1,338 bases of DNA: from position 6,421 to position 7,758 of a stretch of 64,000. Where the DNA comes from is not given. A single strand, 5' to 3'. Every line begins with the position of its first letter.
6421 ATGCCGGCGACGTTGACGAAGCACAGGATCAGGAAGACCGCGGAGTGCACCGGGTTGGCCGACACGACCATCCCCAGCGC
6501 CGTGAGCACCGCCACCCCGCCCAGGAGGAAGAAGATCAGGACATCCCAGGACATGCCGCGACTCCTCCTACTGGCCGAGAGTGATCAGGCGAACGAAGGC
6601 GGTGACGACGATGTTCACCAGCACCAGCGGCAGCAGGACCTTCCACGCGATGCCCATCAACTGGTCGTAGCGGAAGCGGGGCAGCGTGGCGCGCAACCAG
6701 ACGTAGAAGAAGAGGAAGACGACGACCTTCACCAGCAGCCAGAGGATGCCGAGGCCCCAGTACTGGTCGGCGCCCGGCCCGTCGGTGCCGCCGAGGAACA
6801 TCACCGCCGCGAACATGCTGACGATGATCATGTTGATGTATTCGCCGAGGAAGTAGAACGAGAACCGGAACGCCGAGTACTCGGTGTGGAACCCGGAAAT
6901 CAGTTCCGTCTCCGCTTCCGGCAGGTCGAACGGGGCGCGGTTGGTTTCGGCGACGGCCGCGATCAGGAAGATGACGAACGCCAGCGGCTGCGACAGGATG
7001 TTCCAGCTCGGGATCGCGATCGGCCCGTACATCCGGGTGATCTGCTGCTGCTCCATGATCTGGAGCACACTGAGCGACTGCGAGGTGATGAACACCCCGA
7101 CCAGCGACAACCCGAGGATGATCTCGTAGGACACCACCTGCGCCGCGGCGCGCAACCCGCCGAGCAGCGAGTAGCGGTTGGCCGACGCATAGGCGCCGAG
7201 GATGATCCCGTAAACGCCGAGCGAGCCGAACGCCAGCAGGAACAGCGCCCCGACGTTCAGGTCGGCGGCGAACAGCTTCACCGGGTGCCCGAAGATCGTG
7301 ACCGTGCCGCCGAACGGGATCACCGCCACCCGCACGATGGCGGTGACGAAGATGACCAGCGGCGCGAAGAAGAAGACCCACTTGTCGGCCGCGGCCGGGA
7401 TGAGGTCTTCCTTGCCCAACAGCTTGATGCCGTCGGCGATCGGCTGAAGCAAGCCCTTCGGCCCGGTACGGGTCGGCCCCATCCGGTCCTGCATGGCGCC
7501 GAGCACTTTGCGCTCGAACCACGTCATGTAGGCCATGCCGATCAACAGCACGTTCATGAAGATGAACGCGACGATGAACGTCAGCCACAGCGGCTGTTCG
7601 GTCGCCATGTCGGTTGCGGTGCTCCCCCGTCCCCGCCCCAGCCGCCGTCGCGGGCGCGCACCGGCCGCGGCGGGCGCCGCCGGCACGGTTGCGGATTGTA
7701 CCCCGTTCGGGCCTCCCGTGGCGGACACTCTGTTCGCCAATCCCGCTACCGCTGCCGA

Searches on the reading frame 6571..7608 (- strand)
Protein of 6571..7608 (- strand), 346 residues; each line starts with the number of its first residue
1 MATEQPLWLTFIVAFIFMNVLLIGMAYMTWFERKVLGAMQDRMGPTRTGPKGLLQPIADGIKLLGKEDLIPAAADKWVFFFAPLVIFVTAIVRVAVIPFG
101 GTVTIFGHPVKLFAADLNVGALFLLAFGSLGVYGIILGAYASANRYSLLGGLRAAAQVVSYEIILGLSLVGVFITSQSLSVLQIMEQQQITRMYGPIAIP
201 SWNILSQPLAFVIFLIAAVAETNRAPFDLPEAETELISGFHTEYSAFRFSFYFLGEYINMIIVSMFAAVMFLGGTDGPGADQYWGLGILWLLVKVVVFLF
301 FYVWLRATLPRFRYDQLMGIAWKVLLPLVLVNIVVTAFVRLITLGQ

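Call 33: find_related_loci(query=window:6571-7608:-, collection=genome_contigs, flank=10000)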
Query window:6571-7608:- (346 aa) in genome_contigs; peptide patterns used: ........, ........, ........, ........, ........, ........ (x = any residue, [..] = any of these).
207 stretches matched a pattern; 183 encode a relative of the query (tblastn E <= 1e-3); the best 80 are kept; 80 distinct loci.
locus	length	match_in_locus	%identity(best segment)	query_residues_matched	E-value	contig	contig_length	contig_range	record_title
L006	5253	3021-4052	86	3-346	0e+0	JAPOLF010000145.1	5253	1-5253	MAG: bacterium isolate bin109 NODE_145_length_5253_cov_1.245363, whole genome shotgun sequence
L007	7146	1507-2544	85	1-346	0e+0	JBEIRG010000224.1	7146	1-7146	MAG: Sphaerobacterales bacterium isolate Sample-107-S80-bin-11 Sample_107_S80-bin_11-k141_1537609, whole genome shotgun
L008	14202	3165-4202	84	1-346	0e+0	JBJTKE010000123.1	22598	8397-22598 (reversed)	MAG: Chloroflexota bacterium isolate samp_4310_concoct_673 samp_4310_289791, whole genome shotgun sequence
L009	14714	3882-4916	81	2-346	0e+0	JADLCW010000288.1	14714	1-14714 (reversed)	MAG: Thermomicrobiales bacterium isolate SJ248 c_000000591401, whole genome shotgun sequence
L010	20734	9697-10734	85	1-346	0e+0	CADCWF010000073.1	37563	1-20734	MAG: uncultured Thermomicrobiales bacterium isolate AVDCRST_MAG59 genome assembly, contig: NODE180, whole genome shotgun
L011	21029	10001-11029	83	4-346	0e+0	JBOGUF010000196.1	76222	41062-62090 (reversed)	MAG: Thermomicrobiales bacterium isolate M3-S_metabat2.bin.186 k127_2497635, whole genome shotgun sequence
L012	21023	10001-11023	82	2-342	0e+0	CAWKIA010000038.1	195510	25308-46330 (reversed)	MAG: uncultured Chloroflexia bacterium isolate MFD02840.bin.1.249 genome assembly, contig: contig_79111, whole genome sh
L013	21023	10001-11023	82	2-342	0e+0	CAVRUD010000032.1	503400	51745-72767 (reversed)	MAG: uncultured Chloroflexia bacterium isolate MFD02840.bin.2.110 genome assembly, contig: contig_88761, whole genome sh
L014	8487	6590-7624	81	2-346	0e+0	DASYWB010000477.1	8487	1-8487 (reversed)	MAG TPA_asm: Thermomicrobiales bacterium isolate SMAG_U6270 k141_74558, whole genome shotgun sequence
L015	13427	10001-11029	82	4-346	0e+0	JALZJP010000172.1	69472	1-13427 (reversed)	MAG: Chloroflexota bacterium isolate MOJ bin43 SC8837-39_k127_2474464, whole genome shotgun sequence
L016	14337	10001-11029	82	4-346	0e+0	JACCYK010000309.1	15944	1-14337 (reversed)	MAG: Chloroflexia bacterium isolate MGR_bin202 SD2897-2912_k127_8544809, whole genome shotgun sequence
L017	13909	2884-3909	84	5-346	0e+0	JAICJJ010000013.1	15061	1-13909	MAG: Thermomicrobiales bacterium isolate GZL_FP_2_bin.163 k141_3434236_length_15061_cov_11.5301, whole genome shotgun se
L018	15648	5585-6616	81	3-346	0e+0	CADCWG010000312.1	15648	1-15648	MAG: uncultured Thermomicrobiales bacterium isolate AVDCRST_MAG49 genome assembly, contig: NODE820, whole genome shotgun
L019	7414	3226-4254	80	4-346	0e+0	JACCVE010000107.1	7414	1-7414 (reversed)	MAG: Chloroflexia bacterium isolate MGR_bin118 SD2897-2912_k127_2380950, whole genome shotgun sequence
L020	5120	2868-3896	80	4-346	0e+0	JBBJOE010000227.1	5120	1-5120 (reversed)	MAG: Thermomicrobiales bacterium isolate RDP_SRG_21 NODE_12038_length_5120_cov_8.522409, whole genome shotgun sequence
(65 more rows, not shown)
